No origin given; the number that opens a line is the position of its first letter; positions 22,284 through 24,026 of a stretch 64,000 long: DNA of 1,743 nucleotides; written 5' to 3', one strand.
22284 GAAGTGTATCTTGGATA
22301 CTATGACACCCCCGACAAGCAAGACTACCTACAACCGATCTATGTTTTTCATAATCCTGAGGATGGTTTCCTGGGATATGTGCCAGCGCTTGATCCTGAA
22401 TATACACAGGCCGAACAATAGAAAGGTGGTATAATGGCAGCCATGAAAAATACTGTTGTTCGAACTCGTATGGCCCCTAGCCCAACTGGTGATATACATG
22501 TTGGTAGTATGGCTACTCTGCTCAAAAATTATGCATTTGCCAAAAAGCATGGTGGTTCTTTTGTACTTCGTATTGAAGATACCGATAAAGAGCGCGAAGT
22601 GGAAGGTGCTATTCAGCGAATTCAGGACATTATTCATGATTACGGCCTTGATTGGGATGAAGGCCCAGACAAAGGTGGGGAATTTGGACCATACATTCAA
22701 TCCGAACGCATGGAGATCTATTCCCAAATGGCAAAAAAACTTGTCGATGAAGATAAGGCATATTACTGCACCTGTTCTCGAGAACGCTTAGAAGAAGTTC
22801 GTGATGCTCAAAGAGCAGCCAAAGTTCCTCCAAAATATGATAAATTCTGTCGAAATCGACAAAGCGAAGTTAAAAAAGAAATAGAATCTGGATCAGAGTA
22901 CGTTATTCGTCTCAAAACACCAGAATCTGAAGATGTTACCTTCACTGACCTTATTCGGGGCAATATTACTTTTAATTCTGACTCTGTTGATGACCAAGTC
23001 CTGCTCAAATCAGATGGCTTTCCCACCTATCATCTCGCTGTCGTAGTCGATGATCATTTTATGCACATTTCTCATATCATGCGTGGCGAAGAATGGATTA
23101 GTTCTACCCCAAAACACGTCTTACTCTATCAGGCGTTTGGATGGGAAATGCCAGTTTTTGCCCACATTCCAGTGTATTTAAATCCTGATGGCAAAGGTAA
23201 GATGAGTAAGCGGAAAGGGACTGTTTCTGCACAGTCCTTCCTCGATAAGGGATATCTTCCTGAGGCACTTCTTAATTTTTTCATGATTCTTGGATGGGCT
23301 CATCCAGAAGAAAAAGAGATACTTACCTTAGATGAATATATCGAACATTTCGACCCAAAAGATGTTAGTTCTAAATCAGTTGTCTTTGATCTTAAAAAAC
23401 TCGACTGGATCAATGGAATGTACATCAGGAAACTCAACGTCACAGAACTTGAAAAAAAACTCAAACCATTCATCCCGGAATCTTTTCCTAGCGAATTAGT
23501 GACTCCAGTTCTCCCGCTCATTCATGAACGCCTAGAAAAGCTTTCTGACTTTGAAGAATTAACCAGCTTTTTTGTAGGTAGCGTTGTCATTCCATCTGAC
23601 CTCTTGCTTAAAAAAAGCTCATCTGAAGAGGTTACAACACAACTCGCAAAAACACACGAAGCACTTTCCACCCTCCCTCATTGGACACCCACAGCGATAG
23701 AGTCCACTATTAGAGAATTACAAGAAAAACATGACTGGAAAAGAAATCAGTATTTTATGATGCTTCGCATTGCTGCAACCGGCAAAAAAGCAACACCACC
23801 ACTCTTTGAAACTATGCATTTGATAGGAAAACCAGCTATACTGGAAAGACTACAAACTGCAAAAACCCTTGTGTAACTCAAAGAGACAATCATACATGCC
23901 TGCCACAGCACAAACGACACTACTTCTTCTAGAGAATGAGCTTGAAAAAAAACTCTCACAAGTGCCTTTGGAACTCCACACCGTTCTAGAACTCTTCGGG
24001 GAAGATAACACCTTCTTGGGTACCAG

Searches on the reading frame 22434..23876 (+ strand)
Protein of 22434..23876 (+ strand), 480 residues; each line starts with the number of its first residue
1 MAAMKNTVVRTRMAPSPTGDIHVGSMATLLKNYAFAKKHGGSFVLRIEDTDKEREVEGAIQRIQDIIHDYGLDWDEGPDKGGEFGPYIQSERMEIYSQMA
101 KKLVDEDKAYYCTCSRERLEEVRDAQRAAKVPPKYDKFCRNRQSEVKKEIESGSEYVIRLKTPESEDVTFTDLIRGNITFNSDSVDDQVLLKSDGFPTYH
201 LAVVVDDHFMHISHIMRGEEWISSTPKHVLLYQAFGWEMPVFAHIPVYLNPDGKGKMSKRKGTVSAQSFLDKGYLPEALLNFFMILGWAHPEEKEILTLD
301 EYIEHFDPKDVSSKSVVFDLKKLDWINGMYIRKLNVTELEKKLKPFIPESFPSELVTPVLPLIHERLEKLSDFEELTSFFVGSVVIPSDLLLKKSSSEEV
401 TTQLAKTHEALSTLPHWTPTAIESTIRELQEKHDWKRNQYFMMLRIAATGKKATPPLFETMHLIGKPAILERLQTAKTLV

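Call 11: find_encoding_contigs(protein=window:22434-23876:+, flank=10000, max_places=1)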
Protein window:22434-23876:+ (480 aa): 6 contigs read that carry it; 1 place shown.
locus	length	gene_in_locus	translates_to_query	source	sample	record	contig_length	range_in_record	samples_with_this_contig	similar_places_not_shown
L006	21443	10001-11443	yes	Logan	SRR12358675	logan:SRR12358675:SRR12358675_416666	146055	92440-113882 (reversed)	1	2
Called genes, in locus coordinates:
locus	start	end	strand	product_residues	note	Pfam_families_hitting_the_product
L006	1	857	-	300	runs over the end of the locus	PF00535:Glycos_transf_2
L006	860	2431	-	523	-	PF01943:Polysacc_synt, PF13440:Polysacc_synt_3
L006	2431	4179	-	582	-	PF10131:PTPS_related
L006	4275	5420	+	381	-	PF03816:LytR_cpsA_psr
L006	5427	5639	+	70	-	-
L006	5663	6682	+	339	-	PF01073:3Beta_HSD, PF01370:Epimerase, PF02719:Polysacc_synt_2, PF04321:RmlD_sub_bind, PF07993:NAD_binding_4, PF13460:NAD_binding_10 (weak), PF16363:GDP_Man_Dehyd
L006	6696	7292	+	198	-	PF00908:dTDP_sugar_isom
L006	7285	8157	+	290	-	PF01370:Epimerase, PF04321:RmlD_sub_bind, PF01073:3Beta_HSD, PF07993:NAD_binding_4, PF13460:NAD_binding_10 (weak), PF16363:GDP_Man_Dehyd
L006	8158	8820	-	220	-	PF01746:tRNA_m1G_MT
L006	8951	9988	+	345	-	-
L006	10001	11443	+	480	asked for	PF00749:tRNA-synt_1c, PF19269:Anticodon_2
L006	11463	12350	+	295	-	-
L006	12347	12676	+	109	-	-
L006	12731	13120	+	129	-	PF02130:YbeY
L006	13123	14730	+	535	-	PF13177:DNA_pol3_delta2, PF13401:AAA_22 (weak), PF00004:AAA, PF21960:RCF1-5-like_lid (weak), PF22608:DNAX_ATPase_lid, PF20964:DnaX_C (weak)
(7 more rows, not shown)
